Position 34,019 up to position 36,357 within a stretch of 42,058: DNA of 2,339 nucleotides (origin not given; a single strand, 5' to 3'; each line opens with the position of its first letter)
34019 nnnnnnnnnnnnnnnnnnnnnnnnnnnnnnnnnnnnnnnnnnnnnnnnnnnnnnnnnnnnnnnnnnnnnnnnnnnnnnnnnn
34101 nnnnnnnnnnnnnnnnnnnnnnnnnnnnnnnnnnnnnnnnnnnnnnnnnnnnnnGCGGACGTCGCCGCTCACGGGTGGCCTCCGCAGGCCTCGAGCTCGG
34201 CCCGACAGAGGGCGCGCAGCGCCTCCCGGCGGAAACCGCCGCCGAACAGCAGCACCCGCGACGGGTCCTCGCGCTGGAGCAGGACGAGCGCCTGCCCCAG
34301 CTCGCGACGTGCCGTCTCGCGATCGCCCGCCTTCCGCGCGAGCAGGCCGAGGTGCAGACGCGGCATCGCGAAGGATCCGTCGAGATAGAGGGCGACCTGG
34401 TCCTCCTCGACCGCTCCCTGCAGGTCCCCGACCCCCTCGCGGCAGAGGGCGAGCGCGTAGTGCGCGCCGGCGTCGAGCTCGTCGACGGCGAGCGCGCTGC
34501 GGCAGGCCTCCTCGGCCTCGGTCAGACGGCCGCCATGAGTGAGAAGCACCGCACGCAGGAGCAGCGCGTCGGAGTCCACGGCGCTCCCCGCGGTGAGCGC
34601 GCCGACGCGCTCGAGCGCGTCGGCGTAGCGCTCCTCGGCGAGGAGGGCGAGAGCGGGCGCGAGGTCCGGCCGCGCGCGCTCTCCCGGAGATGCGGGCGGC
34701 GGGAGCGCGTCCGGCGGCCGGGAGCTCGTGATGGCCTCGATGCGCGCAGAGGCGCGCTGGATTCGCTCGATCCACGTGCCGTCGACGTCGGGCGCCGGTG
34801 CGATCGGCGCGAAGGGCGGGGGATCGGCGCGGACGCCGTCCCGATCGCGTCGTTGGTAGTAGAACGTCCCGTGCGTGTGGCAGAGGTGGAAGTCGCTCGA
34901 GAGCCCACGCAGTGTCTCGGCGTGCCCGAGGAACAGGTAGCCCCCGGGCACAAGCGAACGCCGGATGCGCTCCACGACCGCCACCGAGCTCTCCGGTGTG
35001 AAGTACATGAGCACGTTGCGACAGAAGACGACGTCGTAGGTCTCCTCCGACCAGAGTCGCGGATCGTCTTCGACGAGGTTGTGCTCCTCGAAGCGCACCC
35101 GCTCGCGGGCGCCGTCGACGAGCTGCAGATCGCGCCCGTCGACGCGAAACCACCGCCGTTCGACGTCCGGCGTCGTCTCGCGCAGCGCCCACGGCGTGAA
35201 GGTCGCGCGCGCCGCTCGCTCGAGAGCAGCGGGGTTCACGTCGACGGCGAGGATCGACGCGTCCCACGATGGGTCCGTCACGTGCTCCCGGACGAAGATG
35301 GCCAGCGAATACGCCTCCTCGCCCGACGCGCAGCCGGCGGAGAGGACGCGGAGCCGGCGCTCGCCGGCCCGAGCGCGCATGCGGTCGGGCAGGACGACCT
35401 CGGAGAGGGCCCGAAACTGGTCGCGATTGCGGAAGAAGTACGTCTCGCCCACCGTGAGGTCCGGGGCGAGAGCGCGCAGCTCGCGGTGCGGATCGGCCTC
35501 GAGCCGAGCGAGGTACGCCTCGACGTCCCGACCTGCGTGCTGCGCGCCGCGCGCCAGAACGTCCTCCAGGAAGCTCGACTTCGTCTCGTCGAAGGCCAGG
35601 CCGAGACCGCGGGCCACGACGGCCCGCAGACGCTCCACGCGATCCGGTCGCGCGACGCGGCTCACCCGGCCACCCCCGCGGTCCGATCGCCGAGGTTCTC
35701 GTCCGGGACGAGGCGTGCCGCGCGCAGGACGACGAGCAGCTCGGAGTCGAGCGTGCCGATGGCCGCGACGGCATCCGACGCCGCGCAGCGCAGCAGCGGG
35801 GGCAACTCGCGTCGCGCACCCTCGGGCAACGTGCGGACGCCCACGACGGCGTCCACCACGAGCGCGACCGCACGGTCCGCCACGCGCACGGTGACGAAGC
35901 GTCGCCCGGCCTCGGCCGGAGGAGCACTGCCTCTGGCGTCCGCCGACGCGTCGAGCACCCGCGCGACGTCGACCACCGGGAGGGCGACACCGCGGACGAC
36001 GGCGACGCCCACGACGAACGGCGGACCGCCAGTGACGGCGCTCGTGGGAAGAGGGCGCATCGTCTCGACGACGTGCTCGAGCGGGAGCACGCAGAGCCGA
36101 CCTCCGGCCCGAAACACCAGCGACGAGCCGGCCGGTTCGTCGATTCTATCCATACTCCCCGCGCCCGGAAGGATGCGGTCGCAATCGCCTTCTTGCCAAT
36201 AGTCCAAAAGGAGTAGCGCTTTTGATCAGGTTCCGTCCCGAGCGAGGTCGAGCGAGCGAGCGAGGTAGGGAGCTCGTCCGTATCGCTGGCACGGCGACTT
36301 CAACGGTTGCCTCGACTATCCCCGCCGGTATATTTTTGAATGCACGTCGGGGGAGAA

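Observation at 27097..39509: Wsp/Frz-like chemosensory operon wired to a triple-receiver kinase and a divergent REC-EAL: candidate chemosensory-to-phosphorelay-to-c-di-GMP-degradation system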

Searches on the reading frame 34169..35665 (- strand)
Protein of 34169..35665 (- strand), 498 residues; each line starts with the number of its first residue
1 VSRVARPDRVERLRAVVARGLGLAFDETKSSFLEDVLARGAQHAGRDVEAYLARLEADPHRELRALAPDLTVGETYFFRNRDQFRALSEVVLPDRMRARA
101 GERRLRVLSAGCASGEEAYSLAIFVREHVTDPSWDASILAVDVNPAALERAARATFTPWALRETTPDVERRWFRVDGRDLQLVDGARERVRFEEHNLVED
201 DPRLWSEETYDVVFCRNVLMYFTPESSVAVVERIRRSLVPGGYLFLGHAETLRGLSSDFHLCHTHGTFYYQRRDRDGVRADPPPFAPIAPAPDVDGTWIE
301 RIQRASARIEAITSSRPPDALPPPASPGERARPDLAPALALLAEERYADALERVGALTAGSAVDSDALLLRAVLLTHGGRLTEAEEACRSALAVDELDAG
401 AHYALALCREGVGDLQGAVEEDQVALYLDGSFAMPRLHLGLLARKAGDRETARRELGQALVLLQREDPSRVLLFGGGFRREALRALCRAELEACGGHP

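Call 4: search_protein_families(library=pfam, proteins=[window:34169-35665:-], max_evalue=0.001)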
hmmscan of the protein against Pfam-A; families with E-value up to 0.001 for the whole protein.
window:34169-35665:- (498 aa): 7 families
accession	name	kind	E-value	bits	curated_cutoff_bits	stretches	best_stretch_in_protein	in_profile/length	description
PF01739.24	CheR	-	3.3e-48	164.2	27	1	74-264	2-191/195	CheR methyltransferase, SAM binding domain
PF08242.18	Methyltransf_12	-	3.8e-08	34.4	30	1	184-244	45-98/98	Methyltransferase domain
PF13649.12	Methyltransf_25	-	5.8e-08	33.8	27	1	184-242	35-97/97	Methyltransferase domain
PF13432.12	TPR_16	-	1.4e-07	32.3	32.7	1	338-392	4-58/65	Tetratricopeptide repeat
PF13847.12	Methyltransf_31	-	2.3e-07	31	27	0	188-255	54-118/145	Methyltransferase domain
PF13489.12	Methyltransf_23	-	2.8e-07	30.8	27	1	95-246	15-116/164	Methyltransferase domain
PF08241.18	Methyltransf_11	-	4.1e-07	31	21.2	1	185-246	33-95/95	Methyltransferase domain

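Call 60: search_protein_families(library=ncbifam, proteins=[window:34169-35665:-], max_evalue=1e-10)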
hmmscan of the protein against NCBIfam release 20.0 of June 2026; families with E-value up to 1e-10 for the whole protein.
window:34169-35665:- (498 aa): 1 family
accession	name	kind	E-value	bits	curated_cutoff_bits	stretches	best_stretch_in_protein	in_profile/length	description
NF007902.0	PRK10611.1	equivalog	5.2e-26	91.5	435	1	26-262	43-276/287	protein-glutamate O-methyltransferase CheR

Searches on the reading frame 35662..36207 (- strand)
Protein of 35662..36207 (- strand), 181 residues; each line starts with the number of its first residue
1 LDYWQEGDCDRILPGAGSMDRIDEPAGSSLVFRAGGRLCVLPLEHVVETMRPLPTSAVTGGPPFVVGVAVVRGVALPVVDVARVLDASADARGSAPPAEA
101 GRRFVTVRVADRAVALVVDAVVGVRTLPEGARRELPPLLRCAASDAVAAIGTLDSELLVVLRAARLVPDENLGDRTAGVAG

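Call 4: search_protein_families(library=pfam, proteins=[window:35662-36207:-], max_evalue=0.001)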
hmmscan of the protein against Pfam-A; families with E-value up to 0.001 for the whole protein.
window:35662-36207:- (181 aa): 1 family
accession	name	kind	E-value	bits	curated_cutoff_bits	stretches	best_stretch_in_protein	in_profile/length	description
PF01584.24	CheW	-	6.8e-21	74.8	23.5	1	30-169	3-136/138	CheW-like domain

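Call 60: search_protein_families(library=ncbifam, proteins=[window:35662-36153:-], max_evalue=1e-10)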
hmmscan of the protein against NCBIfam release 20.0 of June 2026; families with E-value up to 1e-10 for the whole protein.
window:35662-36153:- (163 aa): 0 families
